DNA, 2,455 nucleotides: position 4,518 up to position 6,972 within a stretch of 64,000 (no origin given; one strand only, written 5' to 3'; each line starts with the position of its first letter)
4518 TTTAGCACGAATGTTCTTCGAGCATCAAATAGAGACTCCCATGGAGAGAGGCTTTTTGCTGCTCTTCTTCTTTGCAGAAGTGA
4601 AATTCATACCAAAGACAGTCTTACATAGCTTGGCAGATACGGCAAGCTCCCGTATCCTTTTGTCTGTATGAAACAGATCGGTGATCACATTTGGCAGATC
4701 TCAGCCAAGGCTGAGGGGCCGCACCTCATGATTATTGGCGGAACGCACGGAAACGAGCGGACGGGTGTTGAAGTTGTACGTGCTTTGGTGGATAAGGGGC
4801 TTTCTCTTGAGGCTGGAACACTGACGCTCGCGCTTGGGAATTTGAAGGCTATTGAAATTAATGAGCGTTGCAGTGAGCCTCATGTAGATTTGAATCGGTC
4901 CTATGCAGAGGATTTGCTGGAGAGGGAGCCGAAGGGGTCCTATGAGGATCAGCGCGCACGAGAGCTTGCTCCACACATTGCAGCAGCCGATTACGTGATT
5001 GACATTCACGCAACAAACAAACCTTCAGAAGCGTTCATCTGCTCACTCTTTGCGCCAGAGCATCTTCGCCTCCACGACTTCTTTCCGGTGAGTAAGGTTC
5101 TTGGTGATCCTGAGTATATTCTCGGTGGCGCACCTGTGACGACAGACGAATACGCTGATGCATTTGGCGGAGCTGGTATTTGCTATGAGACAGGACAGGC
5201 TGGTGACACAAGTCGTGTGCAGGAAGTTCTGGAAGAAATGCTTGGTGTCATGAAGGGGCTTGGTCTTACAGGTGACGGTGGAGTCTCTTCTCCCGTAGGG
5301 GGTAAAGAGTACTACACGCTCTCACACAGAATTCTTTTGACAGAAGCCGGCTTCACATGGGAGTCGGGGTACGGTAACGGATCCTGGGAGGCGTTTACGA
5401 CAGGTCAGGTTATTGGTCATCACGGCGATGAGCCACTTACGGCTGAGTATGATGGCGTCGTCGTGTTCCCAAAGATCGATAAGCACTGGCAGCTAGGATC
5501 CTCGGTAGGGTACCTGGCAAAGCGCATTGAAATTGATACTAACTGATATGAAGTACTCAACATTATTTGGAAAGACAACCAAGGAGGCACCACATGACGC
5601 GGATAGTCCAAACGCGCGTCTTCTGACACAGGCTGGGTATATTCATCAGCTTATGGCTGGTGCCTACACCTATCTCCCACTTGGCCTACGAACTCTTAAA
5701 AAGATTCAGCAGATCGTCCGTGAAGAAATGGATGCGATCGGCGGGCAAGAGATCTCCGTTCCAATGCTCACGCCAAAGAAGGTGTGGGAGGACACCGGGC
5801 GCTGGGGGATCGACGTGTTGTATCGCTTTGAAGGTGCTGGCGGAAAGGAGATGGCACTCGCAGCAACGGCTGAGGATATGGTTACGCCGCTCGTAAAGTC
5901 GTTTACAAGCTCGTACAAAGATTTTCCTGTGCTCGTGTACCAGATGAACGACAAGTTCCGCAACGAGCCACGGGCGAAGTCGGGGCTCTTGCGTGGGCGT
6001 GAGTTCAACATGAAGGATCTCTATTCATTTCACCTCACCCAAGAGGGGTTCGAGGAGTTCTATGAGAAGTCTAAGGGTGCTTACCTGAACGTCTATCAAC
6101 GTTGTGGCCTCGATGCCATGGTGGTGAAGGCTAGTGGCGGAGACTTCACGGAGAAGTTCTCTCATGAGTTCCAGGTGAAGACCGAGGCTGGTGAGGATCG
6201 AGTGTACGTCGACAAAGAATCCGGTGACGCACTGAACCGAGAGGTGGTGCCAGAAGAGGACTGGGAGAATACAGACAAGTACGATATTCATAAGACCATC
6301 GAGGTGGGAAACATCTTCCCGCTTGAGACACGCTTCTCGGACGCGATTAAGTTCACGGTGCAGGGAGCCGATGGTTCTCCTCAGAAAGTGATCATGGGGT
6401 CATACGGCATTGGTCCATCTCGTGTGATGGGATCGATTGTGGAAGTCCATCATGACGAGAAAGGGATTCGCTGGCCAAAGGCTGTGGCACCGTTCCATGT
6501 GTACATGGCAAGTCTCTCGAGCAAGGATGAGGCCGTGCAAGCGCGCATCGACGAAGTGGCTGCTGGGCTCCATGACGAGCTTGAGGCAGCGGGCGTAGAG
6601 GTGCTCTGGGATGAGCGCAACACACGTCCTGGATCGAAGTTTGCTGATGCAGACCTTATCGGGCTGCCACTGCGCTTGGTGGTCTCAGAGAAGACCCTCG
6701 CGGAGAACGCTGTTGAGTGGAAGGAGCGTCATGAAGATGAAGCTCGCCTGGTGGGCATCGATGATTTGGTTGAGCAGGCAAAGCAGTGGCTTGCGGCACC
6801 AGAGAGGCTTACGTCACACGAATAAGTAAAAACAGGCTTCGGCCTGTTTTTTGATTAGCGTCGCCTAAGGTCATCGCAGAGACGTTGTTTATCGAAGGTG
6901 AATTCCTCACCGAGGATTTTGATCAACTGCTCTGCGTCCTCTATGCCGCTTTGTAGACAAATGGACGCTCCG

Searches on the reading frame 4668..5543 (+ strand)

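Call 80: search_protein_families(library=pfam, proteins=[window:4668-5543:+], max_evalue=0.0001)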
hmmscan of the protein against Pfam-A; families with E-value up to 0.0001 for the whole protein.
window:4668-5543:+ (292 aa): 1 family
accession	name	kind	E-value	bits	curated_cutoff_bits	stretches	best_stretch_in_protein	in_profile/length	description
PF24827.1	AstE_AspA_cat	-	2.5e-21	76.5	25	1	17-182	2-174/192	Succinylglutamate desuccinylase/Aspartoacylase catalytic domain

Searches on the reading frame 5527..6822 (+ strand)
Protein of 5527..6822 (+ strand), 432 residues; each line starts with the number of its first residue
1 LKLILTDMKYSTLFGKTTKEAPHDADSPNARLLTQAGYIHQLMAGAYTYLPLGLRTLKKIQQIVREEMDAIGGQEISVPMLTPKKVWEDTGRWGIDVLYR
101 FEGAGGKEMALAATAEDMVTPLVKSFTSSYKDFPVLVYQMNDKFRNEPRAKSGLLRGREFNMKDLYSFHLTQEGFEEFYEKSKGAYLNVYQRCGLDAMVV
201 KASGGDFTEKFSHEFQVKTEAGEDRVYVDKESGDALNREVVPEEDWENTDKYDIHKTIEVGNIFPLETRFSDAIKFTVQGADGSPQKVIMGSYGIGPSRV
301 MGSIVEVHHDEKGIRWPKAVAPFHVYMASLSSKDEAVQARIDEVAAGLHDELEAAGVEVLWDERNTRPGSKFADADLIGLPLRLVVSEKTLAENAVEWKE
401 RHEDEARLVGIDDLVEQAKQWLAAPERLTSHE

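Call 21: search_protein_families(library=pfam, proteins=[window:5527-6822:+], max_evalue=0.00001)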
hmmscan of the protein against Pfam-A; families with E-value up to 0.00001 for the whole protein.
window:5527-6822:+ (432 aa): 2 families
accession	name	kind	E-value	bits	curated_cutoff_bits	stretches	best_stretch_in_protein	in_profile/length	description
PF00587.30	tRNA-synt_2b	-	1.1e-24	88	29.3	1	99-308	1-179/179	tRNA synthetase class II core domain (G, H, P, S and T)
PF03129.25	HGTP_anticodon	-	4.1e-17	62.6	21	1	325-420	2-93/94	Anticodon binding domain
